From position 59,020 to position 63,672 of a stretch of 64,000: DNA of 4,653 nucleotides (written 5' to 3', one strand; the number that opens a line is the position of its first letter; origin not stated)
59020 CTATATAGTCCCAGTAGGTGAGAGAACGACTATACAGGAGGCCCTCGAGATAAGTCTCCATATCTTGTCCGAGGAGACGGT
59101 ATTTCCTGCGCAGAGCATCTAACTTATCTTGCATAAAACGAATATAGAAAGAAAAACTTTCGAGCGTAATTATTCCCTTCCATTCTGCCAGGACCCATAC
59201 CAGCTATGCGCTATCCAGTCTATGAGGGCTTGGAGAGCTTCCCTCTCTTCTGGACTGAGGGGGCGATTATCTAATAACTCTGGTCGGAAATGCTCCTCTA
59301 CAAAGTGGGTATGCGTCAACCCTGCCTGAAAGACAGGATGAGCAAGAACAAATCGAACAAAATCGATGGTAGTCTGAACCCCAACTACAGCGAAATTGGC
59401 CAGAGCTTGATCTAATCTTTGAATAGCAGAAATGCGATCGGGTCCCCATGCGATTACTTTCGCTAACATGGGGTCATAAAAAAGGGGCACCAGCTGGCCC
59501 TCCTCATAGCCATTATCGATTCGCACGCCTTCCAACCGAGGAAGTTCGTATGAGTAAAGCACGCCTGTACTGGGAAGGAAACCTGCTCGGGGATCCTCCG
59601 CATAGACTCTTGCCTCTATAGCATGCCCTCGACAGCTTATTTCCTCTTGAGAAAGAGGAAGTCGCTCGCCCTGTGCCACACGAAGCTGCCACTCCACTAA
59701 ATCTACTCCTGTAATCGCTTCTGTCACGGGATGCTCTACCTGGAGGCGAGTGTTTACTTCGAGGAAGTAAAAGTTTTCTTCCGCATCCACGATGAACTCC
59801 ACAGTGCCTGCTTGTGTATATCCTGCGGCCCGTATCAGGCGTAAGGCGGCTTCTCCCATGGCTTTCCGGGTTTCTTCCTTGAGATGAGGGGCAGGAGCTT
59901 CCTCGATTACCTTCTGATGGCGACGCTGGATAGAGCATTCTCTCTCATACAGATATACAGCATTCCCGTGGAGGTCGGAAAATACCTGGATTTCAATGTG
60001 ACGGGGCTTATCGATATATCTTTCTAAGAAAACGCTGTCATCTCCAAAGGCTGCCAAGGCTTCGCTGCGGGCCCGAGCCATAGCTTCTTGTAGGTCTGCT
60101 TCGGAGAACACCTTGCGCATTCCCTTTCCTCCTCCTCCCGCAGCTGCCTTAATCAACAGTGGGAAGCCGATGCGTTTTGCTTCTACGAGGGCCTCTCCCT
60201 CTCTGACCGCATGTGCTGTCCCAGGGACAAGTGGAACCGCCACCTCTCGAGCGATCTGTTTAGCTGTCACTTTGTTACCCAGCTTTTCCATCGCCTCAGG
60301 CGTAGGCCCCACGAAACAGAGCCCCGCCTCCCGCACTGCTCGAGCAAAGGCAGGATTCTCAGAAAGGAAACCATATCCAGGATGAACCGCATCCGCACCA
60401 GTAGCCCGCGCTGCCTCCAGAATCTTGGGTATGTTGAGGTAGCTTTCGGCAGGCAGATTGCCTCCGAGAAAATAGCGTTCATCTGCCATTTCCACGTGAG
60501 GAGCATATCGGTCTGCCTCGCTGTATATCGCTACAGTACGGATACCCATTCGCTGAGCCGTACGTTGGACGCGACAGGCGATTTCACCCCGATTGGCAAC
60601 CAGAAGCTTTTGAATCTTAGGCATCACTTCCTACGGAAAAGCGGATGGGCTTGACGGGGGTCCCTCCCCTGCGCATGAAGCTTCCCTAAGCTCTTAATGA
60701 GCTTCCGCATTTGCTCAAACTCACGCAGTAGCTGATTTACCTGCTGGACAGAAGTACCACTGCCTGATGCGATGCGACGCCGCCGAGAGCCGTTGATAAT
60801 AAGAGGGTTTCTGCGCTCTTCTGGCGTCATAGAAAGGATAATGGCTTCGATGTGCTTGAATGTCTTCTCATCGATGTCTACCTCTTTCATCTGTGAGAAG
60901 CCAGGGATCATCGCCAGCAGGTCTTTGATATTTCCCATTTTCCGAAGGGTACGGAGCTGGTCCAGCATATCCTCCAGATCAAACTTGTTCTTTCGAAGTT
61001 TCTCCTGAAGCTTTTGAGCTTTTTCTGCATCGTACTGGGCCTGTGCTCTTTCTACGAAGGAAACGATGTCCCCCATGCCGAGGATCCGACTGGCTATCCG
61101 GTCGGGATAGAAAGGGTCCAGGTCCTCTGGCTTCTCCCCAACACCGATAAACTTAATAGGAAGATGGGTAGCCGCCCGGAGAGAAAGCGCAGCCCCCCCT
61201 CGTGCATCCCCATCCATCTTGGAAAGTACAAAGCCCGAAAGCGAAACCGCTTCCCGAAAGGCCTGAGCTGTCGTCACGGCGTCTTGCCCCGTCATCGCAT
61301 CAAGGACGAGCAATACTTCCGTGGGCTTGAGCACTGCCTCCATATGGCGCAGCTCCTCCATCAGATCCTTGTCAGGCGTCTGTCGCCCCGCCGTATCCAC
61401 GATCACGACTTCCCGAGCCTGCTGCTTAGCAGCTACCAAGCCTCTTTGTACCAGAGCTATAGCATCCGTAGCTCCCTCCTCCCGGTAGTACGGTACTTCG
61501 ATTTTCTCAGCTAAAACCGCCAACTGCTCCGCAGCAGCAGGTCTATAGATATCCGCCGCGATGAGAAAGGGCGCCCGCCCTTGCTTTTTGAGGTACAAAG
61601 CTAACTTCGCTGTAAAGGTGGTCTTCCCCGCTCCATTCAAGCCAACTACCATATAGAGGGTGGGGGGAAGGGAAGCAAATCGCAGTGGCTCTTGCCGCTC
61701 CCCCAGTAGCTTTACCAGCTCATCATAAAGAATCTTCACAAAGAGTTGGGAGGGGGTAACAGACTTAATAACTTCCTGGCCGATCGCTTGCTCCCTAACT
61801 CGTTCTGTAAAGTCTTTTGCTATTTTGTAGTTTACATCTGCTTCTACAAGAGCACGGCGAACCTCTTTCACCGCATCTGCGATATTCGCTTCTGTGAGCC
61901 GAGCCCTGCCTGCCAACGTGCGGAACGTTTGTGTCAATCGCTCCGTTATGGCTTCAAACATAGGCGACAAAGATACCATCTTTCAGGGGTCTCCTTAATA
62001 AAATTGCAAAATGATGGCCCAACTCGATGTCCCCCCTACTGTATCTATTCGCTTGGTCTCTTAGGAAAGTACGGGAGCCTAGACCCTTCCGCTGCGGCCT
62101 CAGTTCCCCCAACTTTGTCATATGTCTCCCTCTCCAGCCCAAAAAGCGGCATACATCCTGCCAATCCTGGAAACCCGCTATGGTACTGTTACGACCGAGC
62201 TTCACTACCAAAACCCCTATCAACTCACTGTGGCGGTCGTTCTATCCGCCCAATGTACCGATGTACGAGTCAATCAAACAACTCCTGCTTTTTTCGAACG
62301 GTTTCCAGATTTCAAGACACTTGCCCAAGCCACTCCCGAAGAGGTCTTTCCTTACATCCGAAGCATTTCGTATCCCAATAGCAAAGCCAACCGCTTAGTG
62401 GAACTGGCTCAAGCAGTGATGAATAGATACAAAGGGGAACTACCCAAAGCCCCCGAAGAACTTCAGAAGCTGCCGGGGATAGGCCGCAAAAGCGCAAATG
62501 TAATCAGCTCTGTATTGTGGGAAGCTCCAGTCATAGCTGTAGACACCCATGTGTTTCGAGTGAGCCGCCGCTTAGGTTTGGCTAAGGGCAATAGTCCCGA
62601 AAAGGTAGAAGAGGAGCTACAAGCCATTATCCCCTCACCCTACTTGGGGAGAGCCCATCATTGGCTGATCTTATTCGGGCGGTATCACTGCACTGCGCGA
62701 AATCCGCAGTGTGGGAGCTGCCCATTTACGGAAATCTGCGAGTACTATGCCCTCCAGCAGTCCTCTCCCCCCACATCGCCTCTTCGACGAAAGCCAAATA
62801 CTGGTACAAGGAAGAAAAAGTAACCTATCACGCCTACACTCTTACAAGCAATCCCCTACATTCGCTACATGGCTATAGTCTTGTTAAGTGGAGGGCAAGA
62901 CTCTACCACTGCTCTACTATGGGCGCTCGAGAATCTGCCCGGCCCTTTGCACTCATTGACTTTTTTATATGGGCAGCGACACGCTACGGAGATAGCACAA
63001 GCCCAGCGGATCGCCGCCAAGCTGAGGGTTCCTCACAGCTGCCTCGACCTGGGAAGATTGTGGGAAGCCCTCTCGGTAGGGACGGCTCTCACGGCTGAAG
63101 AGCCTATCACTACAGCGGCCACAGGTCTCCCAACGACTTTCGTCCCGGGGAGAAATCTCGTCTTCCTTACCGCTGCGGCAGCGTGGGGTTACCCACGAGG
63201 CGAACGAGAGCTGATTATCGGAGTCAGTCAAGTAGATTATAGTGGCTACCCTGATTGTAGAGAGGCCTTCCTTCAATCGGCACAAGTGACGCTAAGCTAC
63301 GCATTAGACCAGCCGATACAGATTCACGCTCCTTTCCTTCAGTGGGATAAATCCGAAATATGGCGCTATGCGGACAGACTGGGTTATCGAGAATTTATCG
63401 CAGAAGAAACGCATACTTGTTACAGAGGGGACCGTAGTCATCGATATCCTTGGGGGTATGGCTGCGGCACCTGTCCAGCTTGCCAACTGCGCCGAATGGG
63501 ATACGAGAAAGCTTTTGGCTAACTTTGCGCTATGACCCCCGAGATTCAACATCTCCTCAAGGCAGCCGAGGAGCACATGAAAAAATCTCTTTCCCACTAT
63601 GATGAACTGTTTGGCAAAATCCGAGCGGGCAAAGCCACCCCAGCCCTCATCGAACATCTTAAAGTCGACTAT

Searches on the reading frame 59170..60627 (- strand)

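Call 58: search_protein_families(library=pfam, proteins=[window:59170-60627:-], max_evalue=0.0001)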
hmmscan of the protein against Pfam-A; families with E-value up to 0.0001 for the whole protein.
window:59170-60627:- (485 aa): 5 families
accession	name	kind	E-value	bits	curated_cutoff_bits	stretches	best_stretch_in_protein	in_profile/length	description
PF02786.22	CPSase_L_D2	-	9.9e-77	257.6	19.8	1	119-324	2-209/211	Carbamoyl-phosphate synthase L chain, ATP binding domain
PF00289.28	Biotin_carb_N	-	1.3e-47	161.2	25.5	1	5-113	2-110/110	Biotin carboxylase, N-terminal domain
PF02785.25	Biotin_carb_C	-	4.4e-36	123.7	32.4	1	338-445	1-108/108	Biotin carboxylase C-terminal domain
PF07478.18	Dala_Dala_lig_C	-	2.8e-11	43.8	24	1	149-293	31-174/204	D-ala D-ala ligase C-terminus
PF02222.28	ATP-grasp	-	8.5e-08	32.5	27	1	145-294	21-162/179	ATP-grasp domain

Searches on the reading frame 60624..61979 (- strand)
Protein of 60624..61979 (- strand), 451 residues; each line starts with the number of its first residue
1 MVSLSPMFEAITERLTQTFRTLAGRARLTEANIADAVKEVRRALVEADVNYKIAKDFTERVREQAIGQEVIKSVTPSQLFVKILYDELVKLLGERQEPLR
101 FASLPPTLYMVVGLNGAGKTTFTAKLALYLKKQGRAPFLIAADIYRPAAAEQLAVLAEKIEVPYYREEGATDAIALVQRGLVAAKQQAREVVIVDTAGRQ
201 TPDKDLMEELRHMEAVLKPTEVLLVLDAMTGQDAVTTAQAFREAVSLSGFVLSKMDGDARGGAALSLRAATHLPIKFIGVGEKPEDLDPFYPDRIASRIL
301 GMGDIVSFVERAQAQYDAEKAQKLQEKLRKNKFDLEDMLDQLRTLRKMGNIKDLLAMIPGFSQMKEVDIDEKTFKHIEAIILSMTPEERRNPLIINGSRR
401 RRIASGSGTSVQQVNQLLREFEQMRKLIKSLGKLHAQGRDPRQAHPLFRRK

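Call 58: search_protein_families(library=pfam, proteins=[window:60624-61979:-], max_evalue=0.0001)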
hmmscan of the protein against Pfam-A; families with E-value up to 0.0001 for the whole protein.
window:60624-61979:- (451 aa): 6 families
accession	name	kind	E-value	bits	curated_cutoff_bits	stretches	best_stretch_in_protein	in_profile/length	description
PF00448.28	SRP54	-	2.9e-73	246.1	22.7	1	107-301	2-196/196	SRP54-type protein, GTPase domain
PF02978.25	SRP_SPB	-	3.6e-35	120.6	27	1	332-427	1-90/91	Signal peptide binding domain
PF02881.24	SRP54_N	-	1.6e-20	73.5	22.4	1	12-88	2-75/75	SRP54-type protein, helical bundle domain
PF13401.12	AAA_22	-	5.4e-08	33.7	27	1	108-225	7-121/130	AAA domain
PF01656.29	CbiA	-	7.9e-06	26.3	25.4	1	116-261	9-89/125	CobQ/CobB/MinD/ParA nucleotide binding domain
PF13671.12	AAA_33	-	5.1e-05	24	27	0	108-200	1-81/143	AAA domain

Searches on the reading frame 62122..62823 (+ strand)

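Call 16: search_protein_families(library=pfam, proteins=[window:62122-62823:+], max_evalue=0.001)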
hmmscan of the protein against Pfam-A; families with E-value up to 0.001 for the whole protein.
window:62122-62823:+ (233 aa): 4 families
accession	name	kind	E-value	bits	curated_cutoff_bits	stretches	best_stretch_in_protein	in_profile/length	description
PF00730.31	HhH-GPD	-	2.9e-25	89.1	26.2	1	37-171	1-107/108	HhH-GPD superfamily base excision DNA repair protein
PF00633.29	HHH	-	2.5e-07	30.6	24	1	102-129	1-28/30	Helix-hairpin-helix motif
PF10576.14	EndIII_4Fe-2S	-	1.9e-06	28.4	20.5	1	190-206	1-17/17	Iron-sulfur binding domain of endonuclease III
PF21176.3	RecR_HhH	-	0.0003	21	27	1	112-125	6-19/45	RecR, helix-hairpin-helix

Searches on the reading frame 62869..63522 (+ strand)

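Call 16: search_protein_families(library=pfam, proteins=[window:62869-63522:+], max_evalue=0.001)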
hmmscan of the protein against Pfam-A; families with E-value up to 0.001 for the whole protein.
window:62869-63522:+ (217 aa): 2 families
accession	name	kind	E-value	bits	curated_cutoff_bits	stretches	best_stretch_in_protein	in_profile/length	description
PF06508.19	QueC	-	5.6e-63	212.7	22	1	2-215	2-209/210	Queuosine biosynthesis protein QueC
PF00733.27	Asn_synthase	-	4.5e-05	23.7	21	1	4-59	22-77/354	Asparagine synthase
